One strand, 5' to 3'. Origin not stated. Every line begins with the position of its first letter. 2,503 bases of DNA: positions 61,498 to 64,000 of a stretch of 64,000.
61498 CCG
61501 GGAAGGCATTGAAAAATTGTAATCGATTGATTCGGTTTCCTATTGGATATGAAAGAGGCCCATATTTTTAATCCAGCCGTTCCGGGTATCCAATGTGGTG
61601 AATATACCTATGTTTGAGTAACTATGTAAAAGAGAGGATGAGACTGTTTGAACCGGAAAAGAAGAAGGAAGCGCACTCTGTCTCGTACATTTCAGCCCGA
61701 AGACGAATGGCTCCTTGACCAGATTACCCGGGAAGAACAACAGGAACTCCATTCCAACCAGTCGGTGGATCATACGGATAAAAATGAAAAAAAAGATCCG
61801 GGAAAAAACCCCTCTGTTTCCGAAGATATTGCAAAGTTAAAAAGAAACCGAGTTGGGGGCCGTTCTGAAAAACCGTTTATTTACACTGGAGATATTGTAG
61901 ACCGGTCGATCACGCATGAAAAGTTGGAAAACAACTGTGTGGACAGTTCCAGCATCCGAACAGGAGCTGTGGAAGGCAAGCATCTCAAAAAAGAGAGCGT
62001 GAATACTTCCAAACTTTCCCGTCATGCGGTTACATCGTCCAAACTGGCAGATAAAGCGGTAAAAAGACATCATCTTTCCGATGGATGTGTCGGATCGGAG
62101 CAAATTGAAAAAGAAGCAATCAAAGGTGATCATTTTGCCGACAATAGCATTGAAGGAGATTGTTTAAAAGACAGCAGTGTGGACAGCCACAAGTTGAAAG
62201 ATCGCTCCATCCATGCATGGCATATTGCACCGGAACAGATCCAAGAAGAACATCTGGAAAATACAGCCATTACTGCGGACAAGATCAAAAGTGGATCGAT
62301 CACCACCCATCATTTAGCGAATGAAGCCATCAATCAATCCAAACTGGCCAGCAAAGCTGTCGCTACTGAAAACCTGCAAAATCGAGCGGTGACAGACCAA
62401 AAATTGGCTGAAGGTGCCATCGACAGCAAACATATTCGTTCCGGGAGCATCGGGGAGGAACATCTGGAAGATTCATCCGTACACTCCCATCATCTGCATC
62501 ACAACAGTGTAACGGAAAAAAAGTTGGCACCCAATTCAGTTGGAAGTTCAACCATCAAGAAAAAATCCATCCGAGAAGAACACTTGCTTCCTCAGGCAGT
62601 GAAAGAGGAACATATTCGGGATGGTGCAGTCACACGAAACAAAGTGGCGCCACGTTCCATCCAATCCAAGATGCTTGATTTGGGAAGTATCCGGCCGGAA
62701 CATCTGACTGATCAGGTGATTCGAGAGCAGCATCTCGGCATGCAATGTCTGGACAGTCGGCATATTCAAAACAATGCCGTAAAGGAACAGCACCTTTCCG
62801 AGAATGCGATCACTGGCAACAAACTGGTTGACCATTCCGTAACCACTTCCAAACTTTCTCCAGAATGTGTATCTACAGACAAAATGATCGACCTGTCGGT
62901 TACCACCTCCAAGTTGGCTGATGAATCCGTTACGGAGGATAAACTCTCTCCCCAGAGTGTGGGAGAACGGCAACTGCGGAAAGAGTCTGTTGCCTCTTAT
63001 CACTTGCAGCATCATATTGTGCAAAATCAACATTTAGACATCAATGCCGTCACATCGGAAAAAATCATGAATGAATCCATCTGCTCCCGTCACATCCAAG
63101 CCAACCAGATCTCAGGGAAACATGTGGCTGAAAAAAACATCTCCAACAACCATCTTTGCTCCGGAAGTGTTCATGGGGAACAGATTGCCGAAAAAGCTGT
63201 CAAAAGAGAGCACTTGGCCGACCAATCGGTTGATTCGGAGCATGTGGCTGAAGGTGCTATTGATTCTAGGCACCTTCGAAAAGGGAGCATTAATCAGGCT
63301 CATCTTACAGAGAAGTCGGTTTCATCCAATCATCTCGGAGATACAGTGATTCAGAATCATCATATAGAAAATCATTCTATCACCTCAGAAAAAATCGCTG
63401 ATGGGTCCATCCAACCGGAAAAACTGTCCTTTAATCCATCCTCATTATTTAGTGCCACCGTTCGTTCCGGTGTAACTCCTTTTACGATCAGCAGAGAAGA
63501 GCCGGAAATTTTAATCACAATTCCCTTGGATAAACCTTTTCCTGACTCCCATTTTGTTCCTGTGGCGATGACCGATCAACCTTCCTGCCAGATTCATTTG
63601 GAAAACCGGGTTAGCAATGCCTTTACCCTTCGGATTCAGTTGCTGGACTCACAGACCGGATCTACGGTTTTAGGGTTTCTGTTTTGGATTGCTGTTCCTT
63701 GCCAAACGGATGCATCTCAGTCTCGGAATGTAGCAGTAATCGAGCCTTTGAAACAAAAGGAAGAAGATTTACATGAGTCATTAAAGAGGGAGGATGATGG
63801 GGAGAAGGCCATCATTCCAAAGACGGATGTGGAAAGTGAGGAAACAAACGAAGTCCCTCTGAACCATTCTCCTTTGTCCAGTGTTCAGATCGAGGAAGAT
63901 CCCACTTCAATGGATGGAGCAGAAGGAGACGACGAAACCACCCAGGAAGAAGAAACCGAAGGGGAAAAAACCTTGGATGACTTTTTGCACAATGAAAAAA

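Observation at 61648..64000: Unlisted giant ORF encoding about 100 tandem pentapeptide-length repeats with a decapeptide His/aliphatic superperiod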

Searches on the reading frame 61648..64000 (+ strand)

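Call 3: search_protein_families(library=pfam, proteins=[window:61648-64000:+], max_evalue=1)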
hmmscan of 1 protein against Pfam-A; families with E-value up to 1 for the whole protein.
window:61648-64000:+ (784 aa): 1 family
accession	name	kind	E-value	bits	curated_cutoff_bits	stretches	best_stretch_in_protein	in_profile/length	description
PF09327.17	Phage_Tail_Tip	-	0.018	15.2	22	0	562-598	76-111/139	Bacteriophage tail tip fiber protein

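Call 4: search_protein_families(library=ncbifam, proteins=[window:61648-64000:+], max_evalue=1)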
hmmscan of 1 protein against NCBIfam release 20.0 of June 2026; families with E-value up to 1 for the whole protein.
window:61648-64000:+ (784 aa): 3 families
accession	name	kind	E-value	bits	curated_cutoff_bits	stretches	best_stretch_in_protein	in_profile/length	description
NF012201.1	WIAG-tail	domain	1.9e-13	50.3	33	1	608-683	5-78/80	WIAG-tail domain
TIGR03170.1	flgA_cterm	equivalog_domain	0.0029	17.6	54.65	0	224-268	24-68/137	flagellar basal body P-ring formation chaperone FlgA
NF047416.1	penta_HetL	equivalog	0.23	10.9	260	0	421-568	18-165/218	heterocyst differentiation pentapeptide repeat protein HetL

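Call 6: find_homologous_proteins(query=window:61648-64000:+)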
Query window:61648-64000:+ (784 aa): 310 proteins with E <= 0.001 among 8000 candidates; the best 120 are listed.
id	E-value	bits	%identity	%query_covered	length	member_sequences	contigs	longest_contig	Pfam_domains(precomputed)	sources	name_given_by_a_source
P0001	7.2e-63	232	24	65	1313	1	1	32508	PF13599.14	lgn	-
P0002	4.8e-47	179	29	52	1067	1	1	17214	-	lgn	-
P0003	1.2e-44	171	32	48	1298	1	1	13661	-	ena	-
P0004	5.2e-40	156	24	65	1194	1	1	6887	-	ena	-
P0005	1.8e-37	148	26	66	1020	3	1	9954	PF26674.1,PF18994.7,PF06605.19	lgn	-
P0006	7.4e-34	136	27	54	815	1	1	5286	-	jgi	-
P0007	1.2e-33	135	27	63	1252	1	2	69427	PF03406.19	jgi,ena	jgi:hypothetical protein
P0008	5.6e-33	133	28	35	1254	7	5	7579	PF03906.21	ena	-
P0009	1.3e-32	132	34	34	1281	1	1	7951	PF03906.21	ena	-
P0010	2.0e-32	131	24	65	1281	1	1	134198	-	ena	-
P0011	6.1e-32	129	22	65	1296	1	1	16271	-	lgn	-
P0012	8.2e-32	129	22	62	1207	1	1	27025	PF26674.1,PF06605.19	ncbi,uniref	ncbi:phage tail spike protein, partial [Geobacillus kaustophilus]|uniref:phage tail spike protein n=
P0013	1.4e-31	128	30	31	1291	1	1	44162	PF08757.18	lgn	-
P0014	1.8e-31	128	30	31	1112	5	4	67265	PF08757.18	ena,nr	nr:MAG TPA: CotH kinase protein [Caudoviricetes sp.]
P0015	3.2e-31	127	27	35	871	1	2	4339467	-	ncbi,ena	-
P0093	1.1e-23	102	26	49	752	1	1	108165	PF13385.14,PF13599.14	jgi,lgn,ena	-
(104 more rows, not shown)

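Call 9: search_solved_structures(query=window:61648-64000:+, max_evalue=0.01, show_alignments=3)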
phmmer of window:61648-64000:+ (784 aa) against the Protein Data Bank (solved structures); distinct sequences matched with E-value up to 0.01: 0.

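Call 21: search_protein_families(library=phrogs, proteins=[window:61648-64000:+], max_evalue=0.01)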
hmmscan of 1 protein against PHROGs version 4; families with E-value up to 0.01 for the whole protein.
window:61648-64000:+ (784 aa): 17 families
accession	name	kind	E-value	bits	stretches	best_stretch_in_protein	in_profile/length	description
phrog_892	-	tail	2.3e-75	255.6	10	226-285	338-397/782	tail fiber protein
phrog_13518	-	unknown function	8.8e-50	170.7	4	229-432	235-430/1230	-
phrog_28766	-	tail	7.7e-46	157.4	5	368-460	131-223/472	tail fiber protein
phrog_21412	-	tail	5.5e-36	124.8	4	378-495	166-283/1452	tail fiber protein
phrog_26466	-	unknown function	5.6e-32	110.8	6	456-592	1807-1943/2337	-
phrog_32822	-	head and packaging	3.4e-27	95.6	3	203-436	934-1157/1548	virion structural protein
phrog_7660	-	tail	9.6e-19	67.6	3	371-481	438-541/1656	tail fiber protein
phrog_19445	-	head and packaging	4.3e-15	55.8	1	523-587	719-783/1114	tail tip protein Tal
phrog_36443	-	unknown function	3.5e-12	46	2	466-594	377-505/1238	-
phrog_37579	-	unknown function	2.6e-11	44.8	0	247-278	50-81/104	-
phrog_38009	-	tail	3.1e-08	32.1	0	69-146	1591-1668/2075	tail protein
phrog_7841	-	unknown function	1.8e-07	31.6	0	183-243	178-238/489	-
phrog_2952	-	tail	8.5e-07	29.3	1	406-436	337-367/488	minor tail protein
phrog_29288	-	unknown function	5.9e-05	21.7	1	394-438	1127-1171/1558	-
phrog_8780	-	tail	0.00017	20.9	0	385-429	617-662/755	minor tail protein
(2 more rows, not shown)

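Call 34: predict_structure(alignment_id=A1)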
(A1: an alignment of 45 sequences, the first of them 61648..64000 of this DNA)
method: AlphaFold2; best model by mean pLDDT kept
length: 784 residues; sequences in the alignment: 45
mean_pLDDT: 53.1   pTM: 0.24
mean pLDDT of the five models: 53.1, 49.7, 46.9, 46.5, 46.4
residues with pLDDT >= 90: 0; 70-90: 143; 50-70: 278; < 50: 363
segments of 3 or more residues with pLDDT < 50: 1-83, 97-119, 138-140, 142-155, 157-163, 354-367, 448-460, 564-576, 592-647, 653-659, 673-784
pLDDT, mean of each block of 10 residues (from residue 1): 35 36 35 32 35 38 40 41 53 54 42 45 54 51 45 46 52 59 61 56 57 73 75 74 73 69 55 50 56 63 70 74 75 70 63 49 48 67 75 75 74 75 75 66 53 48 52 52 55 56 69 73 71 68 62 54 48 48 55 47 41 40 41 40 45 47 53 46 42 39 39 37 36 33 36 39 34 35 32
secondary structure, 60 per line:
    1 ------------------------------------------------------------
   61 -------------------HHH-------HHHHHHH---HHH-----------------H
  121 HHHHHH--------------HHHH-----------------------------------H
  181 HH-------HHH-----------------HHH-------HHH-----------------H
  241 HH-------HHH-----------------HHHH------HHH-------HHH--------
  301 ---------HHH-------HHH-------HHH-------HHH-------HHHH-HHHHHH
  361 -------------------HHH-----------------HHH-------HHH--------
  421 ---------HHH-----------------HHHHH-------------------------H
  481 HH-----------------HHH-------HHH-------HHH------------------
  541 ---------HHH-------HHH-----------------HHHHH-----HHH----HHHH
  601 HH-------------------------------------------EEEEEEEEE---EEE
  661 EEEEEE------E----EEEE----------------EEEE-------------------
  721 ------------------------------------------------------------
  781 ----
elements in order (helices of 4 or more, strands of 3 or more residues): H90-96 H120-126 H141-144 H270-273 H350-353 H355-360 H450-454 H580-584 H597-602 E646-654 E658-666 E678-681 E698-701

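Call 37: fold_search(model_id=the predicted structure, library=pdb)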
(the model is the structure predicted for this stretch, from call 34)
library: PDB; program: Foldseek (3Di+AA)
matches with E <= 10: 1; with E <= 0.001: 0
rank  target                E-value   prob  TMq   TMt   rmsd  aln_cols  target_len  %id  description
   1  6i1m                  6.8e+00  0.06  0.05  0.27   5.5        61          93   18  Secreted type 1 cystatin from Fasciola hepatica (released 2020-08-26)

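Call 51: search_solved_structures(query=P0005, max_evalue=0.01, show_alignments=2)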
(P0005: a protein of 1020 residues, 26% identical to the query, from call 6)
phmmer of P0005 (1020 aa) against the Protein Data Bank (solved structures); distinct sequences matched with E-value up to 0.01: 6.
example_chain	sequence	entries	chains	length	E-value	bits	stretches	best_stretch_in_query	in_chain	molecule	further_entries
7muc_AG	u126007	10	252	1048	9.5e-06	27.2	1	516-696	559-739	IcmE protein | IcmE (DotG)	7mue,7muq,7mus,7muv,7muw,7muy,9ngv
9ngw_A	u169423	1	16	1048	9.9e-06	27.1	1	516-696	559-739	IcmE (DotG)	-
5dra_A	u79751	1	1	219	0.0022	19.4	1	797-957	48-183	3beta1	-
4yc5_A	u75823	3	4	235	0.003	18.9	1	821-963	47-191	beta1 | beta1 protein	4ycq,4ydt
4yei_A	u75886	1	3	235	0.0036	18.7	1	821-965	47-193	beta1mut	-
7z4b_EA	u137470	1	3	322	0.0041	18.5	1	916-966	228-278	Putative tail tip fiber protein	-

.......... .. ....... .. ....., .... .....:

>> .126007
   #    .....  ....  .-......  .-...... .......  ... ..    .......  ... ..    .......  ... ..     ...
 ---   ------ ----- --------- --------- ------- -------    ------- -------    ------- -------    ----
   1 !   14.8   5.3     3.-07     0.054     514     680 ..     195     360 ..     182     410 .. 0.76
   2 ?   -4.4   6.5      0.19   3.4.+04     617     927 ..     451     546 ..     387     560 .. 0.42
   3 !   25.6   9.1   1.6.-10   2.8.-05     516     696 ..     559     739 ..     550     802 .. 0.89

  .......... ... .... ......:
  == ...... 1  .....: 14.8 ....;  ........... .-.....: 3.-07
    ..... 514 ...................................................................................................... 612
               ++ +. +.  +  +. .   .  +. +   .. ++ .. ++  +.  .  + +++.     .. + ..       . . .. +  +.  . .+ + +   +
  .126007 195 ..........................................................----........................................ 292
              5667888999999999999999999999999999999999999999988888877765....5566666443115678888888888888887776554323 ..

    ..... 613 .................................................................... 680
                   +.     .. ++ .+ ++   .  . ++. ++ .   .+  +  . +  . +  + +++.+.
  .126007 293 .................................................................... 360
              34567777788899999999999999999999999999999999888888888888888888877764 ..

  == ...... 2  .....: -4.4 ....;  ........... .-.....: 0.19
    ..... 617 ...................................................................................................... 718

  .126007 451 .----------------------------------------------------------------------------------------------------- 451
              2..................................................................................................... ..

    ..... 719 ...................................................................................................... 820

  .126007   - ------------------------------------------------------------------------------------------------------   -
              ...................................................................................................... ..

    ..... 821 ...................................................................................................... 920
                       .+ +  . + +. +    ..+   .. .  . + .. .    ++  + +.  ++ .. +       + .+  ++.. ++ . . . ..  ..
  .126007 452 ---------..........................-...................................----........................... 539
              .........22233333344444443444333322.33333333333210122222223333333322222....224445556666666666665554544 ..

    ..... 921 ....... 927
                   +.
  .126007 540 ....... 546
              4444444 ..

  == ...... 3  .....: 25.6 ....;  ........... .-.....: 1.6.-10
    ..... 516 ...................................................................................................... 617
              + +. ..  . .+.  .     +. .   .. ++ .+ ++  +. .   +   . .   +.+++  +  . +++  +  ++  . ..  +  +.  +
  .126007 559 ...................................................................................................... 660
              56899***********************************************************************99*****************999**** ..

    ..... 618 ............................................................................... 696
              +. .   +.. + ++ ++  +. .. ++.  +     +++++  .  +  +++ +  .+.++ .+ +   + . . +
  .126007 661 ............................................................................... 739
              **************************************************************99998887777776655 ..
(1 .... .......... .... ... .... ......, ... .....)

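Call 53: search_solved_structures(query=P0014, max_evalue=0.01)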
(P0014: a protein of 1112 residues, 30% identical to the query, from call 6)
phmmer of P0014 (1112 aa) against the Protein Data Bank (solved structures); distinct sequences matched with E-value up to 0.01: 1.
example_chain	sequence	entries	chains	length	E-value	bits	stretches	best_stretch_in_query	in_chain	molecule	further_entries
9eg4_H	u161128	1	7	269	0.0045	18.3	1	204-249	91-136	orf16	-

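Call 74: search_protein_families(library=padloc, proteins=[window:61648-64000:+], max_evalue=0.01)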
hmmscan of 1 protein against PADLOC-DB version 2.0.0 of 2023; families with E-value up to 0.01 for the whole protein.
window:61648-64000:+ (784 aa): 1 family
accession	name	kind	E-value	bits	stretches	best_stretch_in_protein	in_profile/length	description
PDLC04011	PD-Lambda-5_A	-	1.8e-11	41.3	2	164-259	285-380/526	-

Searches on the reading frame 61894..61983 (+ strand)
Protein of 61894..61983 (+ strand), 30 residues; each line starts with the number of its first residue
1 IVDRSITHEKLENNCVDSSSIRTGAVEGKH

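Call 50: search_solved_structures(query=A4, max_evalue=1, show_alignments=3)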
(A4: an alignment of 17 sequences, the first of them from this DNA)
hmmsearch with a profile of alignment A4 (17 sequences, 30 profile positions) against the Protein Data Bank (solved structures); distinct sequences matched with E-value up to 1: 1.
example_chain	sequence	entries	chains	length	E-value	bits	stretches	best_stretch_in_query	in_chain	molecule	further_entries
9eg4_H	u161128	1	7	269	3.7e-07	33.1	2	2-28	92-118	orf16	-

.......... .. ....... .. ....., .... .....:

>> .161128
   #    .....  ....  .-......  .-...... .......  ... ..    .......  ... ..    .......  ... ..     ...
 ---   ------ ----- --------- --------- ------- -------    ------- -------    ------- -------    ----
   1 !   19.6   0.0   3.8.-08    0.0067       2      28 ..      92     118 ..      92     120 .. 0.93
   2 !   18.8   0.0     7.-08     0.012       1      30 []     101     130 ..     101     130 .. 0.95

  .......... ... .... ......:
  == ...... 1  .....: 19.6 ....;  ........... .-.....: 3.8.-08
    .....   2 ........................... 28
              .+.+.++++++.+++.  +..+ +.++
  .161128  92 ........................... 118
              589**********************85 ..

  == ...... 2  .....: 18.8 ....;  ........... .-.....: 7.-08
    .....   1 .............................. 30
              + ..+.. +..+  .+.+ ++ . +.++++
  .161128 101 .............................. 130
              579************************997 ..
